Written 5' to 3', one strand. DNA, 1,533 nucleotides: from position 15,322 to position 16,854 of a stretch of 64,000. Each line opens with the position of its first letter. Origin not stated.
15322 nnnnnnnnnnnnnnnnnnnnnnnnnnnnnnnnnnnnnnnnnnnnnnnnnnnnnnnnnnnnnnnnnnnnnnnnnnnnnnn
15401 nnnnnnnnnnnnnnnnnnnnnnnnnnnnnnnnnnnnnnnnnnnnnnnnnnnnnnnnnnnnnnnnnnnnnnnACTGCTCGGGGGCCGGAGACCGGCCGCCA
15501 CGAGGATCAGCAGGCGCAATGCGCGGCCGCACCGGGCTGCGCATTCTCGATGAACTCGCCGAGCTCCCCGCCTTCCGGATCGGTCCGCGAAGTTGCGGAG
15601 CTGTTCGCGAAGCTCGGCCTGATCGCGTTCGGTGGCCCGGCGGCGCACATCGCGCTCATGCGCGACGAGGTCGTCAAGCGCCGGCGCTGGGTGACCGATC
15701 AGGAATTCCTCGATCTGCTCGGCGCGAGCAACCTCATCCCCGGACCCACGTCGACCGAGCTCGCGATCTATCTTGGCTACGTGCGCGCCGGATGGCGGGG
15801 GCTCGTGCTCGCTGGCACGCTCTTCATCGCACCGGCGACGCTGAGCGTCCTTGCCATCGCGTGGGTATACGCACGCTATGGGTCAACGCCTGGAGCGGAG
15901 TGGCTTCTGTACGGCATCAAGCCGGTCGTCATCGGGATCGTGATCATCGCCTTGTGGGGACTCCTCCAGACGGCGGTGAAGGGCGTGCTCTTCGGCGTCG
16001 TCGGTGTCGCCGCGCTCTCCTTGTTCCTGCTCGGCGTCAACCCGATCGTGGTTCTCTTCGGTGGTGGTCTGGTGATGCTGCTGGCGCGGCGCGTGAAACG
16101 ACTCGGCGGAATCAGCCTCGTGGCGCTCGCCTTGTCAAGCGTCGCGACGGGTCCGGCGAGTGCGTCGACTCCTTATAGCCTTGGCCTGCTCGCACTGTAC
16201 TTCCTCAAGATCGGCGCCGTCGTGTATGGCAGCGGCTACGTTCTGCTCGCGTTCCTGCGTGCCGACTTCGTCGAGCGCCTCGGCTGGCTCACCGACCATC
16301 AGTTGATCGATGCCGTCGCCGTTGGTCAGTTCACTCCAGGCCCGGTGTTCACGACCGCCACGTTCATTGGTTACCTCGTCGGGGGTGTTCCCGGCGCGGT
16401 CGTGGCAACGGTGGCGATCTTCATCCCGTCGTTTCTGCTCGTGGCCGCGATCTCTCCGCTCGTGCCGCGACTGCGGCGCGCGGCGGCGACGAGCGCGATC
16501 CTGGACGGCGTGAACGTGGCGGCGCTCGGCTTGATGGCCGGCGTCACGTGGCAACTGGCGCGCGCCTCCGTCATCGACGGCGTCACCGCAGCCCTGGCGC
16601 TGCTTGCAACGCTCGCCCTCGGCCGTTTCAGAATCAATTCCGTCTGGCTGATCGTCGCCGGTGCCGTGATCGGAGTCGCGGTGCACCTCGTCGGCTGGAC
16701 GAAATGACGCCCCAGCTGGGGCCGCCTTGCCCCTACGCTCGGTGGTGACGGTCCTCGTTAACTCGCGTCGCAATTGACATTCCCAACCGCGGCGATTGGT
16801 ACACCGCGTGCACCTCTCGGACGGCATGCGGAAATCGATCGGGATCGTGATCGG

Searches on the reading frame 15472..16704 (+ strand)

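Call 84: search_protein_families(library=pfam, proteins=[window:15472-16704:+], max_evalue=0.00001)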
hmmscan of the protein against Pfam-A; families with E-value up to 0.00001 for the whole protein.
window:15472-16704:+ (411 aa): 1 family
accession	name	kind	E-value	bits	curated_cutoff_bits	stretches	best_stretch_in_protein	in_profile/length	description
PF02417.20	Chromate_transp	-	2.4e-85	285.1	28.6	2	240-402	3-166/166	Chromate transporter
